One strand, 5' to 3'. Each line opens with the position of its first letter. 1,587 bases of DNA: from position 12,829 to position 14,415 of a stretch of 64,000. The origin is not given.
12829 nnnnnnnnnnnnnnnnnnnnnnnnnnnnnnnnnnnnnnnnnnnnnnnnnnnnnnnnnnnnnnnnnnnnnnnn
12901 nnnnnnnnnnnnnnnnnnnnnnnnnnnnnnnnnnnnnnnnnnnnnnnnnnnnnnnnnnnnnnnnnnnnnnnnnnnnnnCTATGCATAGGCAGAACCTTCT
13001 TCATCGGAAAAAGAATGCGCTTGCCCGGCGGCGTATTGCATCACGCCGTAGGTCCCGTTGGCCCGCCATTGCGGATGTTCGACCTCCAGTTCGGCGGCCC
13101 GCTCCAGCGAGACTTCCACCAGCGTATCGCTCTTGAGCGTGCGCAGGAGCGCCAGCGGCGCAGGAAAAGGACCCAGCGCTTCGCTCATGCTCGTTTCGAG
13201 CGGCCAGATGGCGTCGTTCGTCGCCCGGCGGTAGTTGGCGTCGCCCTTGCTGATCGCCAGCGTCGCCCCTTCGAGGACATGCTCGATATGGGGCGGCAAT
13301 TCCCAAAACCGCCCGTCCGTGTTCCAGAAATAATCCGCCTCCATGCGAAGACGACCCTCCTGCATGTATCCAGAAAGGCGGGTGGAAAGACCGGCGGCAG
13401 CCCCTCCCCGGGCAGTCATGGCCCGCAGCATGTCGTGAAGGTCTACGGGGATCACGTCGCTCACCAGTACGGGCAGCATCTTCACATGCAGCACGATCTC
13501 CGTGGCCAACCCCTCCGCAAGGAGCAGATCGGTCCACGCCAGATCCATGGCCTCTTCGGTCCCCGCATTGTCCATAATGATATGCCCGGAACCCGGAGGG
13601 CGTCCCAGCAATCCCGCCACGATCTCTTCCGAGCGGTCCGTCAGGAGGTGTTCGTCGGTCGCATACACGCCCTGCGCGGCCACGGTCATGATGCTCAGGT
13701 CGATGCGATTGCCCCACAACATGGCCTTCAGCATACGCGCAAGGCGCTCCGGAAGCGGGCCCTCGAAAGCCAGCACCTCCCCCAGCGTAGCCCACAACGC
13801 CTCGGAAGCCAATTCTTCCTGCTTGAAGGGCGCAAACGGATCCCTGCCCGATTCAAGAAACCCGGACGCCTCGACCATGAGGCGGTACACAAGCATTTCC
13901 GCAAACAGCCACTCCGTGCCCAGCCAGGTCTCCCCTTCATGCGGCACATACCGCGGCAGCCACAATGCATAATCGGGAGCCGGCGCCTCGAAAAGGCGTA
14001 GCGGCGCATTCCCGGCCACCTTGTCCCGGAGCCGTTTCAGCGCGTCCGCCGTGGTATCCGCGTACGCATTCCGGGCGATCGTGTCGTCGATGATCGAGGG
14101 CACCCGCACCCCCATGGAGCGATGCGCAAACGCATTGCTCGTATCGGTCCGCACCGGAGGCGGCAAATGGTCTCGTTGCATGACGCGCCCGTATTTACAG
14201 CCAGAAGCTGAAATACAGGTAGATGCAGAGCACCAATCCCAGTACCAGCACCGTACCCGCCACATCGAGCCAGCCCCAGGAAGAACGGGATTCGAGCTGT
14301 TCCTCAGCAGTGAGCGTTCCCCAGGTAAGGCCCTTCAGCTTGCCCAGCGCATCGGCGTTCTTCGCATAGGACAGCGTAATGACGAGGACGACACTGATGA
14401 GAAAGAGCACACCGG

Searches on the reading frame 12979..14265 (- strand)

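Call 80: search_protein_families(library=ncbifam, proteins=[window:12979-14265:-], max_evalue=0.00001)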
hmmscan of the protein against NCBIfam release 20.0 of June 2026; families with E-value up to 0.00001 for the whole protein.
window:12979-14265:- (428 aa): 0 families

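Call 88: search_protein_families(library=pfam, proteins=[window:12979-14265:-], max_evalue=0.001)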
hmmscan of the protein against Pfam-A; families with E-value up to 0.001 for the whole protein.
window:12979-14265:- (428 aa): 1 family
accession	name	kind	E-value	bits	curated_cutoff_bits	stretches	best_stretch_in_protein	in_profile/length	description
PF01937.24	ARMT1-like_dom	-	2.1e-46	159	25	1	70-387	28-305/311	Damage-control phosphatase ARMT1-like domain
